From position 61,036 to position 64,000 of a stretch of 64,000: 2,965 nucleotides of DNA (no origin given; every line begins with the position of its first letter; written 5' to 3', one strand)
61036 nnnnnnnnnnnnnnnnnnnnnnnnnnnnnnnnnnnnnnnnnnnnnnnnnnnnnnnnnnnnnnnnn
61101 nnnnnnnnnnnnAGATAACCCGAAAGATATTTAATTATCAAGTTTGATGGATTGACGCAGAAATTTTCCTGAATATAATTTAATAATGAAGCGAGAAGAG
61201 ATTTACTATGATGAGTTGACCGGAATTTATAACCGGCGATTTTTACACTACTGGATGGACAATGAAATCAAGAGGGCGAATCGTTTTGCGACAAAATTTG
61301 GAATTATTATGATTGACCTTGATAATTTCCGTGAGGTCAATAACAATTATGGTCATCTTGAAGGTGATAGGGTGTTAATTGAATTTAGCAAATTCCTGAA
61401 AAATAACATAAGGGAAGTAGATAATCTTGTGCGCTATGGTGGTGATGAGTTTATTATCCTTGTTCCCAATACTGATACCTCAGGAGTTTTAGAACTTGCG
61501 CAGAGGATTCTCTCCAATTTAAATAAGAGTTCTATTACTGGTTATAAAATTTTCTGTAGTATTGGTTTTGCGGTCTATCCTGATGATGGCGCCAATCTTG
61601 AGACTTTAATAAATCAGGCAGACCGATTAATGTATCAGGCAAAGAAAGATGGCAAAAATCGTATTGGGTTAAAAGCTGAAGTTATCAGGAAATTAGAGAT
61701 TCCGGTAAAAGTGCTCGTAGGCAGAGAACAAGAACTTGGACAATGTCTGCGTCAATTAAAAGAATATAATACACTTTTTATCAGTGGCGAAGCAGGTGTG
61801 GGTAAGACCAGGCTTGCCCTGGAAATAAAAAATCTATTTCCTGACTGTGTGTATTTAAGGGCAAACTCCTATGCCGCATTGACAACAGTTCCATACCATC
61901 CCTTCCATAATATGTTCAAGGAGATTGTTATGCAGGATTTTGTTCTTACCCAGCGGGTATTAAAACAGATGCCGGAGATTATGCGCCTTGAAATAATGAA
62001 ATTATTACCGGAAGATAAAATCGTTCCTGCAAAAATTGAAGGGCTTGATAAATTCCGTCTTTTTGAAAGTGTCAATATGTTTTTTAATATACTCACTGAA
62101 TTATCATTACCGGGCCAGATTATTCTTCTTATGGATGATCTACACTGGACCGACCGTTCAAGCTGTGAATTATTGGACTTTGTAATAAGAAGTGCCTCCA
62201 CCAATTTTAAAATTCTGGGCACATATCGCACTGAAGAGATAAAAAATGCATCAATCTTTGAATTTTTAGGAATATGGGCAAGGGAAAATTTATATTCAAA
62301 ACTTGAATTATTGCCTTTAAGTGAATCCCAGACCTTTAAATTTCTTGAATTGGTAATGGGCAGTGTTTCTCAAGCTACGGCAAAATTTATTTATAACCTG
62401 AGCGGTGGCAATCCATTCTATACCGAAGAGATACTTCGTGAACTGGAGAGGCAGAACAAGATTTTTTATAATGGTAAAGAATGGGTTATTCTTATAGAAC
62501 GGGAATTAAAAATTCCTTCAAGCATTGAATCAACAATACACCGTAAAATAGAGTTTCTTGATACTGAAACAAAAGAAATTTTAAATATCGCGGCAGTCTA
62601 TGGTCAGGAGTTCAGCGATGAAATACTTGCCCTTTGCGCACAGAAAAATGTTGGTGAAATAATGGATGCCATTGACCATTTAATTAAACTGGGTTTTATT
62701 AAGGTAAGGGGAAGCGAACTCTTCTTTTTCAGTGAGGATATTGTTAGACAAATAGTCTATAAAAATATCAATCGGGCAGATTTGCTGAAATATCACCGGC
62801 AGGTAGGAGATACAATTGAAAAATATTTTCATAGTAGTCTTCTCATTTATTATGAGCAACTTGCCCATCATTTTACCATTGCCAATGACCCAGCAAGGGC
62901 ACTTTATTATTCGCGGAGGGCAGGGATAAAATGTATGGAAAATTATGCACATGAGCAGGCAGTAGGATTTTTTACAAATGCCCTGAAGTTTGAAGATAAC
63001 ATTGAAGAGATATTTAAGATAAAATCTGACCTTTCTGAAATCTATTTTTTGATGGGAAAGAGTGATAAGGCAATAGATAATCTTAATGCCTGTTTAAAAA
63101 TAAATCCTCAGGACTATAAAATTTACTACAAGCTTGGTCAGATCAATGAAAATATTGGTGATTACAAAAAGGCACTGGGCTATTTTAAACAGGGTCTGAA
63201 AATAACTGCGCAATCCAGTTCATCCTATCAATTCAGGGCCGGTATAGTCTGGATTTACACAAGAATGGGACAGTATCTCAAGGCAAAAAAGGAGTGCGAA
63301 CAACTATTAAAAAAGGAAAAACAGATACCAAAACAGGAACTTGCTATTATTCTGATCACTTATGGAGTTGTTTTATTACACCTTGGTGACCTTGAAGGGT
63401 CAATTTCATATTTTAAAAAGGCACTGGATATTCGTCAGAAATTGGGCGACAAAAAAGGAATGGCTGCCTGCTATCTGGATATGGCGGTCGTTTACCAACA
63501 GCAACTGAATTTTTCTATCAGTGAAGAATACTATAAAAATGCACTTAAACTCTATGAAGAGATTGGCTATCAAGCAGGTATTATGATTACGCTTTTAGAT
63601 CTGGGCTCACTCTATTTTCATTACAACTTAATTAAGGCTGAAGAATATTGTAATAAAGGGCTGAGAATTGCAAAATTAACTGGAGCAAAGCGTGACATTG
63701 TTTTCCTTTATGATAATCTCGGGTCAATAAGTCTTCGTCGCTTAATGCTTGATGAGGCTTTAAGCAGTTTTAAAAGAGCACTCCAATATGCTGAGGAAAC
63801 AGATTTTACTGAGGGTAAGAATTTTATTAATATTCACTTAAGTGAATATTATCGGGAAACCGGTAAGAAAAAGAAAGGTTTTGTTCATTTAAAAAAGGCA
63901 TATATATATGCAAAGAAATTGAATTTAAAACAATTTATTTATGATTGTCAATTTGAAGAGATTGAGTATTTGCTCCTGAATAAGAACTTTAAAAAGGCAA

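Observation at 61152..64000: N-terminal GGDEF fused to a STAND NTPase and TPR array (gene continues beyond window)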

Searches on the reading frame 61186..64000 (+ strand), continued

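Call 10: search_solved_structures(query=window:61186-64000:+, max_evalue=0.001)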
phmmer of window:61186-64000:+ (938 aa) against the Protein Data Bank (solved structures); distinct sequences matched with E-value up to 0.001: 96 (the best 60 are shown).
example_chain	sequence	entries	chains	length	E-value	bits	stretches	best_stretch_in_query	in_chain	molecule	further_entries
6d9m_A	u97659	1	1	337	6.9e-35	123.3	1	7-167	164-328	Fusion protein of Endolysin,Response receiver sensor diguanylate cyclase, GAF domain-conta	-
9qhb_A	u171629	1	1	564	3.2e-29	104.6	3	616-708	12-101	Engineered tetratricopeptide repeat protein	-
6et7_A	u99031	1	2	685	2.4e-28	101.7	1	6-160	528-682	Diguanylate cyclase (GGDEF) domain-containing protein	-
5llw_B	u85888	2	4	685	4.3e-28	100.9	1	7-160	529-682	Diguanylate cyclase (GGDEF) domain-containing protein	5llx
4zve_A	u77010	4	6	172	8.5e-27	96.6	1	9-162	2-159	Diguanylate cyclase DosC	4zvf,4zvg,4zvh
1w25_A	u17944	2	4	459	1.8e-26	95.5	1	8-163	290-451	STALKED-CELL DIFFERENTIATION CONTROLLING PROTEIN | RESPONSE REGULATOR PLED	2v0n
2wb4_A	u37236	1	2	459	1.8e-26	95.5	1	8-163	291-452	DIGUANYLATE CYCLASE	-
9g86_A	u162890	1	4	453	2.2e-26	95.2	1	8-163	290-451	Response regulator PleD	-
9g85_A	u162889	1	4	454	2.2e-26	95.2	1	8-163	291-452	Response regulator PleD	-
3ign_A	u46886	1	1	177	7.3e-26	93.5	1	8-163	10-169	Diguanylate cyclase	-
4urs_A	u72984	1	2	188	3e-25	91.5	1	6-154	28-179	DIGUANYLATE CYCLASE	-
5euh_A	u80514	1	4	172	2.2e-24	88.6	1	9-162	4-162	Putative GGDEF domain membrane protein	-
3i5a_A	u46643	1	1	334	2.3e-24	88.6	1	8-161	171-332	Response regulator/GGDEF domain protein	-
5m3c_A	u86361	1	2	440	2.6e-24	88.4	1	7-165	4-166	Diguanylate cyclase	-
4urg_A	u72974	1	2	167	3.2e-24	88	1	8-154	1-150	DIGUANYLATE CYCLASE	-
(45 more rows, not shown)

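Call 13: find_encoding_contigs(protein=P0001, flank=10000, max_places=3)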
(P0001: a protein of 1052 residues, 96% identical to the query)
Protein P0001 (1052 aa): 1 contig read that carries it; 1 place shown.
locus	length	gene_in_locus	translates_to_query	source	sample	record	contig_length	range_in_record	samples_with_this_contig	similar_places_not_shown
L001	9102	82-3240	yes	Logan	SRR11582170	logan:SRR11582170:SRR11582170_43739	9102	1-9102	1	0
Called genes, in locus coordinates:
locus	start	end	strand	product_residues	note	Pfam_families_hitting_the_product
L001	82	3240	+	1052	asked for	PF00990:GGDEF, PF13191:AAA_16, PF25063:ARM_TT21_C (weak), PF13414:TPR_11 (weak), PF13424:TPR_12 (weak), PF17874:TPR_MalT, PF24885:TPR_NPHP3, PF13424:TPR_12, +11 more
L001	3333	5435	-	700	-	PF12985:DUF3869 (faint), PF13620:CarboxypepD_reg, PF13715:CarbopepD_reg_2, PF13620:CarboxypepD_reg (weak), PF13715:CarbopepD_reg_2 (weak), PF00691:OmpA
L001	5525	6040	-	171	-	PF00027:cNMP_binding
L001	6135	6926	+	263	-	PF01497:Peripla_BP_2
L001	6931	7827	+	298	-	PF01032:FecCD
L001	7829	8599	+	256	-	PF00005:ABC_tran, PF02463:SMC_N, PF13175:AAA_15 (faint), PF13304:AAA_21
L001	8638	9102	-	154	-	?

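Call 14: find_encoding_contigs(protein=P0003, flank=8000, max_places=2)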
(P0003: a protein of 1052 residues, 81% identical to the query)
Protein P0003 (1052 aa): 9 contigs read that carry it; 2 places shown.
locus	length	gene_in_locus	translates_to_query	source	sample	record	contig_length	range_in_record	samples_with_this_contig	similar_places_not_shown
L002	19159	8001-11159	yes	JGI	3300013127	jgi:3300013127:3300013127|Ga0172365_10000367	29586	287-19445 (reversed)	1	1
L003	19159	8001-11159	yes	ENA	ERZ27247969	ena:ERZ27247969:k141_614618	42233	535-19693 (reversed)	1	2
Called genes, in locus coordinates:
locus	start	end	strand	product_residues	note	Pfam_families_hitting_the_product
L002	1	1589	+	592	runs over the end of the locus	-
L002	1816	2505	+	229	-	PF08713:DNA_alkylation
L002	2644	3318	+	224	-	PF04893:Yip1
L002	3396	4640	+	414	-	PF02321:OEP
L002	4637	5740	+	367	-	PF00364:Biotin_lipoyl (faint), PF25917:BSH_RND, PF25984:BSH_YknX (faint), PF25885:HH_EMRA, PF25954:Beta-barrel_RND_2 (weak), PF25990:Beta-barrel_YknX, PF25989:YknX_C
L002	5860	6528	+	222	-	PF00005:ABC_tran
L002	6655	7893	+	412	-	PF12704:MacB_PCD, PF02687:FtsX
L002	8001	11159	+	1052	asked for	PF00990:GGDEF, PF10602:RPN7 (faint), PF13191:AAA_16, PF25063:ARM_TT21_C (weak), PF13414:TPR_11, PF13424:TPR_12 (weak), PF24885:TPR_NPHP3 (weak), PF13424:TPR_12, +10 more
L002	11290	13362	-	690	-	PF13620:CarboxypepD_reg (weak), PF13715:CarbopepD_reg_2 (weak), PF13620:CarboxypepD_reg (weak), PF13715:CarbopepD_reg_2 (weak), PF00691:OmpA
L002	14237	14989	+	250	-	PF01497:Peripla_BP_2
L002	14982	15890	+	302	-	PF01032:FecCD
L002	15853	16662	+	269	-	PF02463:SMC_N, PF00005:ABC_tran, PF13175:AAA_15 (faint), PF13304:AAA_21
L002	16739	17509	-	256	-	PF00565:SNase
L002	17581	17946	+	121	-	PF01809:YidD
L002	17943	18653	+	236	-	-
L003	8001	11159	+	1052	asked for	PF00990:GGDEF, PF10602:RPN7 (faint), PF13191:AAA_16, PF25063:ARM_TT21_C (weak), PF13414:TPR_11, PF13424:TPR_12 (weak), PF24885:TPR_NPHP3 (weak), PF13424:TPR_12, +10 more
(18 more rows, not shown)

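Call 15: find_encoding_contigs(protein=P0015, flank=8000, max_places=2)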
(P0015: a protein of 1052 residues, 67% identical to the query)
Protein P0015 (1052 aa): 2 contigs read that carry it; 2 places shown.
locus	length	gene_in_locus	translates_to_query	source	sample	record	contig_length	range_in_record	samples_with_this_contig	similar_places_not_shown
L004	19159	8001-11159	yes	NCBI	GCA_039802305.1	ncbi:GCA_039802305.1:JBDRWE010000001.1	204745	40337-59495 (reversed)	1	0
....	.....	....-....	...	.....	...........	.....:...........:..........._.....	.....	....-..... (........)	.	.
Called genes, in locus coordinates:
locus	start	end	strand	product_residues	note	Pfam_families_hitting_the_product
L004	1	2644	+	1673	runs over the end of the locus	PF00515:TPR_1 (faint), PF07719:TPR_2 (faint), PF12895:ANAPC3 (faint), PF13174:TPR_6 (faint), PF13176:TPR_7 (faint), PF14559:TPR_19 (weak), PF13424:TPR_12, PF12770:CHAT, +8 more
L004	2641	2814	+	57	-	-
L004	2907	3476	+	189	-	-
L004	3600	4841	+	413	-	PF02321:OEP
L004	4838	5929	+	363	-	PF00364:Biotin_lipoyl (faint), PF25917:BSH_RND, PF25984:BSH_YknX (weak), PF25885:HH_EMRA (weak), PF25990:Beta-barrel_YknX, PF25954:Beta-barrel_RND_2 (weak), PF25989:YknX_C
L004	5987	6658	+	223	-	PF00005:ABC_tran, PF13304:AAA_21 (faint)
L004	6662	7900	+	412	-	PF12704:MacB_PCD, PF02687:FtsX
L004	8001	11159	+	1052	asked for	PF00990:GGDEF, PF13191:AAA_16, PF07719:TPR_2 (faint), PF13424:TPR_12 (weak), PF24885:TPR_NPHP3 (weak), PF13424:TPR_12 (weak), PF10602:RPN7 (weak), PF13424:TPR_12, +7 more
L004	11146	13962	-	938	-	PF17757:UvrB_inter, PF02559:CarD_TRCF_RID, PF00270:DEAD, PF04851:ResIII, PF00271:Helicase_C, PF03461:TRCF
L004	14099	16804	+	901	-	PF00211:Guanylate_cyc, PF13191:AAA_16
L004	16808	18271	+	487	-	-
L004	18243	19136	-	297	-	PF01515:PTA_PTB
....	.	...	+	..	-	?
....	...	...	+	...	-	-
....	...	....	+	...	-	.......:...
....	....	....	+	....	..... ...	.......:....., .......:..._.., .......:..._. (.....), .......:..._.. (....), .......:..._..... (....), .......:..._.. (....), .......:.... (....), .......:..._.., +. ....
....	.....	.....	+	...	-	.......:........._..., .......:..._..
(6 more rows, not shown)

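Call 16: find_encoding_contigs(protein=P0085, flank=8000, max_places=2)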
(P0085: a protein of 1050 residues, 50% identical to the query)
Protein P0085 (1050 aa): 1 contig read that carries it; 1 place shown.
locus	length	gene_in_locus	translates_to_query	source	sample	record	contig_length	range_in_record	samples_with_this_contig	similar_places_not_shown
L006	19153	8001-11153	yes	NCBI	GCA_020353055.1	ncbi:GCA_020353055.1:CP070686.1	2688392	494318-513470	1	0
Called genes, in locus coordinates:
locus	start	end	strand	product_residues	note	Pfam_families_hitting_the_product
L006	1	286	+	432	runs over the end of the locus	-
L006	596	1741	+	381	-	PF13784:Fic_N, PF02661:Fic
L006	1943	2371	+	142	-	PF14534:DUF4440 (weak)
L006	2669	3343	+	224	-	PF04893:Yip1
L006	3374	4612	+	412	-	PF02321:OEP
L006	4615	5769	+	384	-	PF25917:BSH_RND, PF25984:BSH_YknX (weak), PF25885:HH_EMRA (weak), PF25990:Beta-barrel_YknX, PF25989:YknX_C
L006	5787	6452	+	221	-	PF00005:ABC_tran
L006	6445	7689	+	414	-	PF12704:MacB_PCD, PF02687:FtsX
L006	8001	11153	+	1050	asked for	PF00990:GGDEF, PF13191:AAA_16, PF13401:AAA_22 (weak), PF24885:TPR_NPHP3 (faint), PF25063:ARM_TT21_C, PF00515:TPR_1 (faint), PF07719:TPR_2 (faint), PF13424:TPR_12, +10 more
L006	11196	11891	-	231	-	PF13620:CarboxypepD_reg (weak), PF00691:OmpA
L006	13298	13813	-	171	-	PF00027:cNMP_binding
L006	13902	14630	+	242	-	PF01884:PcrB, PF00977:His_biosynth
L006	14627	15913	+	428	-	PF02844:GARS_N, PF01071:GARS_A, PF02655:ATP-grasp_3 (weak), PF02786:CPSase_L_D2 (weak), PF08443:RimK (faint), PF02222:ATP-grasp (weak), PF07478:Dala_Dala_lig_C, PF02843:GARS_C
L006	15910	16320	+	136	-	PF00731:AIRC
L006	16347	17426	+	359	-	PF01300:Sua5_yciO_yrdC, PF01451:LMWPc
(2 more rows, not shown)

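Call 31: find_related_loci(query=A1, collection=genome_contigs, flank=6000)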
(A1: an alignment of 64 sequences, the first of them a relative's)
Query A1 (1052 aa) in genome_contigs; peptide patterns used: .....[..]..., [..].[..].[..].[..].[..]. (x = any residue, [..] = any of these).
600 stretches matched a pattern (row limit reached: there are more); 592 encode a relative of the query (tblastn E <= 1e-3); the best 80 are kept; 80 distinct loci.
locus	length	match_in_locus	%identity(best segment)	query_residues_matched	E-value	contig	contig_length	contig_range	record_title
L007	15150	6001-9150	52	2-1050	0e+0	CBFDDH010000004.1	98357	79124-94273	MAG TPA_asm: uncultured bacterium isolate SRR26215679_binner123_Refined_94 genome assembly, contig: ERZ25073473.35, whol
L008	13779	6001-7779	26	6-575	1e-50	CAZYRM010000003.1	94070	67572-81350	MAG TPA_asm: uncultured Planctomycetia bacterium isolate binchicken_co248_153 genome assembly, contig: NODE_149_length_9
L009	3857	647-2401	25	6-563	8e-44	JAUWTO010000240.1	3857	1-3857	MAG: Candidatus Aminicenantes bacterium isolate CSMAG_2582 CSMAG_2582_k127_4921008_length_3857_cov_188.3705, whole genom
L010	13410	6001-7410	27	156-599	4e-36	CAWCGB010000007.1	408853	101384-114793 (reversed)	MAG: uncultured delta proteobacterium isolate MFD01231.bin.2.77 genome assembly, contig: contig_17469, whole genome shot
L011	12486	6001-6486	42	9-169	1e-33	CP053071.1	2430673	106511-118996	Brevinematales bacterium NS chromosome, complete genome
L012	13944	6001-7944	25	165-767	1e-32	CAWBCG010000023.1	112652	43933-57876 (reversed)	MAG: uncultured delta proteobacterium isolate MFD02923.bin.2.57 genome assembly, contig: contig_21188, whole genome shot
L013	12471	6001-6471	41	6-160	2e-32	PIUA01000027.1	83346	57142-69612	MAG: Bacillota bacterium isolate ZC3RG07 NODE_8_length_83346_cov_11.3552, whole genome shotgun sequence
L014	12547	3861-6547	40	9-160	9e-32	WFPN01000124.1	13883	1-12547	MAG: Aquificaceae bacterium isolate S012_62 k151_229848, whole genome shotgun sequence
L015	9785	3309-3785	42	9-163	2e-31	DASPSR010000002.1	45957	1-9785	MAG TPA_asm: Nitrospirota bacterium isolate SMAG_U12256 k141_1588860, whole genome shotgun sequence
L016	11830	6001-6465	39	7-158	2e-31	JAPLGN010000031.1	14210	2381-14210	MAG: Campylobacterales bacterium isolate LacPavin_0920_WC57_MAG_40_38 LacPavin_0920_WC57_scaffold_401655, whole genome s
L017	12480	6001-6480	44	7-162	5e-31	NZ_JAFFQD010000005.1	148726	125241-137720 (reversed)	Desulfogranum marinum strain DSM 2058 NODE_5_length_148726_cov_26.9521, whole genome shotgun sequence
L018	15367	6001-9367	41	6-165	6e-31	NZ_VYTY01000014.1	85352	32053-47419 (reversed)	Nitrincola alkalisediminis strain JCM 19317 Scaffold14, whole genome shotgun sequence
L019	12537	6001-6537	40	3-176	1e-30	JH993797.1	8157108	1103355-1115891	Leptolyngbya sp. PCC 7375 genomic scaffold Lepto7375DRAFT_LPA.5, whole genome shotgun sequence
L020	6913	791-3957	42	9-162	3e-30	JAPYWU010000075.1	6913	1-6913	MAG: Dictyoglomaceae bacterium isolate RSWP16 scaffold_2129_c1, whole genome shotgun sequence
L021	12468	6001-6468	41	9-158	2e-29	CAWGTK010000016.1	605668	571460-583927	MAG: uncultured Actinomycetes bacterium isolate MFD04212.bin.2.176 genome assembly, contig: contig_2579, whole genome sh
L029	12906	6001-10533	24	178-631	5e-32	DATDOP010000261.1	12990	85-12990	MAG TPA_asm: Dehalococcoidia bacterium isolate SMAG_U7897 k141_2183501, whole genome shotgun sequence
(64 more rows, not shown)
